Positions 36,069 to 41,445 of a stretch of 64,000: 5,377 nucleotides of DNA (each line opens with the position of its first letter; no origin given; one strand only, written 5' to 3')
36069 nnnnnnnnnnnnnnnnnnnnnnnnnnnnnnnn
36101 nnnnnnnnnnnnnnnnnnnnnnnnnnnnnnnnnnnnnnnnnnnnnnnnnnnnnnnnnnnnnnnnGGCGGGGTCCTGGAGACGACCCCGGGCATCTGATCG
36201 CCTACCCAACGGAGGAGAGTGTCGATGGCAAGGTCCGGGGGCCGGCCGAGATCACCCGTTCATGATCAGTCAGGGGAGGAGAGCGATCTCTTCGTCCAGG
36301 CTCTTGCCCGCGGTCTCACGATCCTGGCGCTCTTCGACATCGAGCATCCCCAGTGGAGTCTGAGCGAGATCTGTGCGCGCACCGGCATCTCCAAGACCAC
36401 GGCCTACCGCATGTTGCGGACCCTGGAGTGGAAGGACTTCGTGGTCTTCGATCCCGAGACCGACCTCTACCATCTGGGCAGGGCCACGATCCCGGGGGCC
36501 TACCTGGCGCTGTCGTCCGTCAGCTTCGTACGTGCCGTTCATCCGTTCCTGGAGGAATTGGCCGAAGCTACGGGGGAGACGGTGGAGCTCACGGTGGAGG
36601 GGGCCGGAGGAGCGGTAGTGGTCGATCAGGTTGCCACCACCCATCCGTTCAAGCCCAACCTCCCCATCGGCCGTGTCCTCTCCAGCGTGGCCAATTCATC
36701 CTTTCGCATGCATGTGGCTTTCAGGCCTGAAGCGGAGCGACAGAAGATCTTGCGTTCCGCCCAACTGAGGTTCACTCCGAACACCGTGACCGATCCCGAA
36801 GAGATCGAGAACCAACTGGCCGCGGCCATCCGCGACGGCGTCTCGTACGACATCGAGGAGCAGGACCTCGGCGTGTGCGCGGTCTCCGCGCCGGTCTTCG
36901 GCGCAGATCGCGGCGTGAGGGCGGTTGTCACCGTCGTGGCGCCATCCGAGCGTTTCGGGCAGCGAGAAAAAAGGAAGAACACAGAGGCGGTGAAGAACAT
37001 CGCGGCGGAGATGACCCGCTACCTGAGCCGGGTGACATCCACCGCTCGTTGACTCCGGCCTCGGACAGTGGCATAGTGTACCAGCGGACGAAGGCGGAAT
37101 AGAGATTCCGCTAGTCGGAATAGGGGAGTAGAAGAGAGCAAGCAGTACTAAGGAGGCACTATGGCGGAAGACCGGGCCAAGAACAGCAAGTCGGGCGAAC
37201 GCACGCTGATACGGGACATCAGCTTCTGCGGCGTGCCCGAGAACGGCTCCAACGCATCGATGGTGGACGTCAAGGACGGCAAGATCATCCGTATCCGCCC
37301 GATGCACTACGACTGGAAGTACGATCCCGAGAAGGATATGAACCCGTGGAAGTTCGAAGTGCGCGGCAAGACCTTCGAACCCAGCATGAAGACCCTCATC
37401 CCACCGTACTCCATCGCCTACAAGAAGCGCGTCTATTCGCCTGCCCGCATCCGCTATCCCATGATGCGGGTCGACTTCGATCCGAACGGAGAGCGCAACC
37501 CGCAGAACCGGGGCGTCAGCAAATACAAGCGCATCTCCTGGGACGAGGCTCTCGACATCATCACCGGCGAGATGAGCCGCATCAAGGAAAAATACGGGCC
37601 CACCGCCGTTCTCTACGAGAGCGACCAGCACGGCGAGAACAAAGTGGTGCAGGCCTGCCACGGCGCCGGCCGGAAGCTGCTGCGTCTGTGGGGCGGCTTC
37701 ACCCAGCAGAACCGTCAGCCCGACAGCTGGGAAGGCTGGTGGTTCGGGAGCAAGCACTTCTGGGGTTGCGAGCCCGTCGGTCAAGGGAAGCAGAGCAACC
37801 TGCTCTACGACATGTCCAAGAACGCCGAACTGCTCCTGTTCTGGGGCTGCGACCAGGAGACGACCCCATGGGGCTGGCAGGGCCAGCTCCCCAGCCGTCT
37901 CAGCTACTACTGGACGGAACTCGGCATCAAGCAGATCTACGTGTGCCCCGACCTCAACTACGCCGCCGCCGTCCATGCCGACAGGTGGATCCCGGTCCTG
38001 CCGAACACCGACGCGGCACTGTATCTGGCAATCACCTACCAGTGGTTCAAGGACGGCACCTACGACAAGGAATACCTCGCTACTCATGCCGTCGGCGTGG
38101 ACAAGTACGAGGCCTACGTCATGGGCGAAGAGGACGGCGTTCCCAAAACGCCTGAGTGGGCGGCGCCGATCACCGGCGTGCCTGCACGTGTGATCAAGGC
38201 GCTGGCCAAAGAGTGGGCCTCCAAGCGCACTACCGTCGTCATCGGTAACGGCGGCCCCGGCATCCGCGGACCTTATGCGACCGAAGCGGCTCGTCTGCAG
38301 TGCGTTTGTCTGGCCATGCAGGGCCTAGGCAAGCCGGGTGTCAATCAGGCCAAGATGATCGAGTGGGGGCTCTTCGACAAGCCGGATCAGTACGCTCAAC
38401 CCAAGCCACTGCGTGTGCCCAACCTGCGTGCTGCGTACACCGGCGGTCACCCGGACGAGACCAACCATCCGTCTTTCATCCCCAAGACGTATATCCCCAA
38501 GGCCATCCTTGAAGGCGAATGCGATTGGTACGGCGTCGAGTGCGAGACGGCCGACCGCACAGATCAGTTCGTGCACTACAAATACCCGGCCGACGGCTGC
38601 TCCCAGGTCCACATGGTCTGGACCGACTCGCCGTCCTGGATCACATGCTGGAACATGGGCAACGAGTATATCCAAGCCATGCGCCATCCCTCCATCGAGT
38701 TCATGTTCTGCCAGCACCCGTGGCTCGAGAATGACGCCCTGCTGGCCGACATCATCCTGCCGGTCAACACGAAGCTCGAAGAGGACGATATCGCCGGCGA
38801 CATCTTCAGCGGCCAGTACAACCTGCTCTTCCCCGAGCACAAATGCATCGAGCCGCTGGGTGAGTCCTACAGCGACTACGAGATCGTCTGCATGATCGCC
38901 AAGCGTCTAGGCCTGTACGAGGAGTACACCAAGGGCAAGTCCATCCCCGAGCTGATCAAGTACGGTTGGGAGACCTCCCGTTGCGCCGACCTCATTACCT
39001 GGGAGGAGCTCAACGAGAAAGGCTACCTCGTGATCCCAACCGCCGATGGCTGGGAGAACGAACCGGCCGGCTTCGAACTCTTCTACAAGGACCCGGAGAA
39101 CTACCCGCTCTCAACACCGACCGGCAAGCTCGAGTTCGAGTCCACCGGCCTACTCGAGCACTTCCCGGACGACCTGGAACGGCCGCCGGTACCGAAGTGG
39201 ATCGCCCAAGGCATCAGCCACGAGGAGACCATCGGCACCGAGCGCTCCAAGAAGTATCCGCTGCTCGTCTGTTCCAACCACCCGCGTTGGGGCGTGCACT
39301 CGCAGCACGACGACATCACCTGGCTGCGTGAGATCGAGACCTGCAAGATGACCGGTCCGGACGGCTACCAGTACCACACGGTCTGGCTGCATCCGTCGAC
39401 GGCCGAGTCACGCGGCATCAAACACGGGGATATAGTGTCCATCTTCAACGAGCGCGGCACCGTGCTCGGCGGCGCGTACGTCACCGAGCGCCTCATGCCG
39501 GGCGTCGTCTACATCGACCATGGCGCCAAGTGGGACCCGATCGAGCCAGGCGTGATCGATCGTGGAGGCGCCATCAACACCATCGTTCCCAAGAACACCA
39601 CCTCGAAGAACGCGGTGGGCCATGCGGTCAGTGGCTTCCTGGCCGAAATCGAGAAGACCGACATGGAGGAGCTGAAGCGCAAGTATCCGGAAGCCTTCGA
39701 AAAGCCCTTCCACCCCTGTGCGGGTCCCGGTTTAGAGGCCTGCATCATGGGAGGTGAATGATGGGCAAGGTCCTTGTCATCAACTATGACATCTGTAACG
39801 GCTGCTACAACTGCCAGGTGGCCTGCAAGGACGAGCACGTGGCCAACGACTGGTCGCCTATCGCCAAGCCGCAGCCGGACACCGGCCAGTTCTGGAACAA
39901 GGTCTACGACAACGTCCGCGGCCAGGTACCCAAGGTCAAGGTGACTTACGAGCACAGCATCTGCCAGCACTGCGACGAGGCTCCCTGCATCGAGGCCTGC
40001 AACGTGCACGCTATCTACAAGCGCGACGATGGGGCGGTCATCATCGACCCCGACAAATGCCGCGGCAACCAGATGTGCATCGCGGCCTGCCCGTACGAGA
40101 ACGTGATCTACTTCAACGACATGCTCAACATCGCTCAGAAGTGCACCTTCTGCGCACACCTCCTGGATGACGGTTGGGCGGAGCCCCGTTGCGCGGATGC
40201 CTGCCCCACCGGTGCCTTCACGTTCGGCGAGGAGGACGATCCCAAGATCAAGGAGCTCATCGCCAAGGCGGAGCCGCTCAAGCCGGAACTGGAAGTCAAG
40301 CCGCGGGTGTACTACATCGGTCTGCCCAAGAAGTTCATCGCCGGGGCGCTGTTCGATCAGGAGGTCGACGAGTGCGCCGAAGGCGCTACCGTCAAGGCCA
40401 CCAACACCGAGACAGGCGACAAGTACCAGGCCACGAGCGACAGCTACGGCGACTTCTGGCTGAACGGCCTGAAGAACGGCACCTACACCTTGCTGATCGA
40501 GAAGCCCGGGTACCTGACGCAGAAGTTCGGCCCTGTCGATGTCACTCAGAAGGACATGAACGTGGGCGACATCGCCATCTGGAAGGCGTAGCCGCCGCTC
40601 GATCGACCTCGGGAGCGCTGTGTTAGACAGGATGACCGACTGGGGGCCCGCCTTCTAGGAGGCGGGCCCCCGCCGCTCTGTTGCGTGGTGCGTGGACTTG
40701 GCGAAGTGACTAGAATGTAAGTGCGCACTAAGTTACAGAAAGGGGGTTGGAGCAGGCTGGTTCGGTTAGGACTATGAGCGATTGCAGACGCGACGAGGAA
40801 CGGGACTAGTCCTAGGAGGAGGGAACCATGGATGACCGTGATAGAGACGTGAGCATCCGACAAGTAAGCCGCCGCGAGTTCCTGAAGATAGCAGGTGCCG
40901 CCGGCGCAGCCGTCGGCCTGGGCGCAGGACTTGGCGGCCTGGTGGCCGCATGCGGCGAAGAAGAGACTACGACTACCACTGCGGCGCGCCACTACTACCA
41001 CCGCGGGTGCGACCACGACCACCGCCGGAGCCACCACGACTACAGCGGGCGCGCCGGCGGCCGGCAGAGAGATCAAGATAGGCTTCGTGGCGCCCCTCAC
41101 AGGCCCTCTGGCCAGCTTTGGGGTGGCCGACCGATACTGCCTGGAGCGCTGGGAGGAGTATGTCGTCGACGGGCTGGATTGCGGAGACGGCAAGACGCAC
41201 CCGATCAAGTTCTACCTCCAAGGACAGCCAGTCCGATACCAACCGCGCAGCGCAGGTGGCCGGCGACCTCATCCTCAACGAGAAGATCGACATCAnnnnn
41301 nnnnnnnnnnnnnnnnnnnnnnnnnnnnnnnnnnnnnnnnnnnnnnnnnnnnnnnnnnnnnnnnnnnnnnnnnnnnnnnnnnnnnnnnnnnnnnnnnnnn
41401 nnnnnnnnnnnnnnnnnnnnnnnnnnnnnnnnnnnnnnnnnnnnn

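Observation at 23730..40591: Five pyrogallol-phloroglucinol-transhydroxylase-like large subunits but only three small subunits in 17 kb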

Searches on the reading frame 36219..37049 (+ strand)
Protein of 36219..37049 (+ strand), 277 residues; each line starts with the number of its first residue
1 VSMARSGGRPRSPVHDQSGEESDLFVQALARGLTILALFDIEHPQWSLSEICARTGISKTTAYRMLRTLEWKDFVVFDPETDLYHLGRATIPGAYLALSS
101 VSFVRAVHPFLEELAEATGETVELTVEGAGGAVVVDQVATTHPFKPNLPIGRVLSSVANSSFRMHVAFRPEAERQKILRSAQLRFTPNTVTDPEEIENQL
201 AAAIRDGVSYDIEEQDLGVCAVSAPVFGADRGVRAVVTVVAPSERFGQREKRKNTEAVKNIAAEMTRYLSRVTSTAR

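Call 6: search_protein_families(library=ncbifam, proteins=[window:36219-37049:+])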
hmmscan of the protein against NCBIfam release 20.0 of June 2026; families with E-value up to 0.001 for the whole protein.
window:36219-37049:+ (277 aa): 8 families
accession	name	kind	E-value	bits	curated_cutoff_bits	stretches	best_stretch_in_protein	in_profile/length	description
NF045644.1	TransRegBhcR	equivalog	3e-40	138.2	350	1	4-269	4-265/267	HTH-type transcriptional regulator BhcR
TIGR02431.1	pcaR_pcaU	subfamily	7.6e-37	127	284.75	1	25-254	4-232/248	beta-ketoadipate pathway transcriptional regulators, PcaR/PcaU/PobR family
NF008601.2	PRK11569.1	equivalog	4.4e-27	94.9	380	1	10-248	10-251/276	glyoxylate bypass operon transcriptional repressor IclR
NF011671.1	PRK15090.1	equivalog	1.2e-19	70.6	275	1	28-266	12-250/256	DNA-binding transcriptional regulator KdgR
NF007548.0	PRK10163.1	equivalog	1.8e-18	66.7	406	1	23-266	18-262/271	HTH-type transcriptional repressor AllR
NF007339.0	PRK09834.1-1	equivalog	8e-10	38.4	299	1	20-186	15-178/271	DNA-binding transcriptional regulator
NF007341.0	PRK09834.1-3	equivalog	4.6e-08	32.5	269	1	26-182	7-165/274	DNA-binding transcriptional regulator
NF007342.0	PRK09834.1-4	equivalog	0.00078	18.5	251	0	26-269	11-256/263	DNA-binding transcriptional regulator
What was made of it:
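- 36219..37052 (+): IclR-family transcriptional regulator preceding alpha5-beta3. Hits the NCBIfam PcaR/PcaU/PobR subfamily at 127 bits, below its cut-off (call 6).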

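Call 7: search_protein_families(library=pfam, proteins=[window:36219-37049:+])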
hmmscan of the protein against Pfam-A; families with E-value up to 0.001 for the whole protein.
window:36219-37049:+ (277 aa): 4 families
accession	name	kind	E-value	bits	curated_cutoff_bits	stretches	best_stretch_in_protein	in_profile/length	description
PF01614.24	IclR_C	-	4.6e-32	111.4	24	1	97-264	3-171/174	Bacterial transcriptional regulator IclR C-terminal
PF09339.16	HTH_IclR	-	2.1e-14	53.4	22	1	28-79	1-52/52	IclR helix-turn-helix domain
PF13384.12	HTH_23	-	0.0002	21.5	24.6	1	35-68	10-40/50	Homeodomain-like domain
PF08279.18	HTH_11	-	0.00078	19.7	25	0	33-70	3-40/55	HTH domain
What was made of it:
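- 36219..37052 (+): Pfam HTH_IclR and IclR_C (call 7).
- Checked: An IclR-family regulator gene (36219-37052, calls 6 and 7) lies between beta2 and alpha5.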

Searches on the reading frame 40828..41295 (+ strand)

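Call 22: search_protein_families(library=pfam, proteins=[window:40828-41295:+], max_evalue=0.00001)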
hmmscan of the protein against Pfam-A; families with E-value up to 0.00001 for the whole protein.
window:40828-41295:+ (156 aa): 1 family
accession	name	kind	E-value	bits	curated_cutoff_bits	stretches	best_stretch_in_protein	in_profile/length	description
PF10518.14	TAT_signal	-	1e-06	28.8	22.7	1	13-32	2-21/21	TAT (twin-arginine translocation) pathway signal sequence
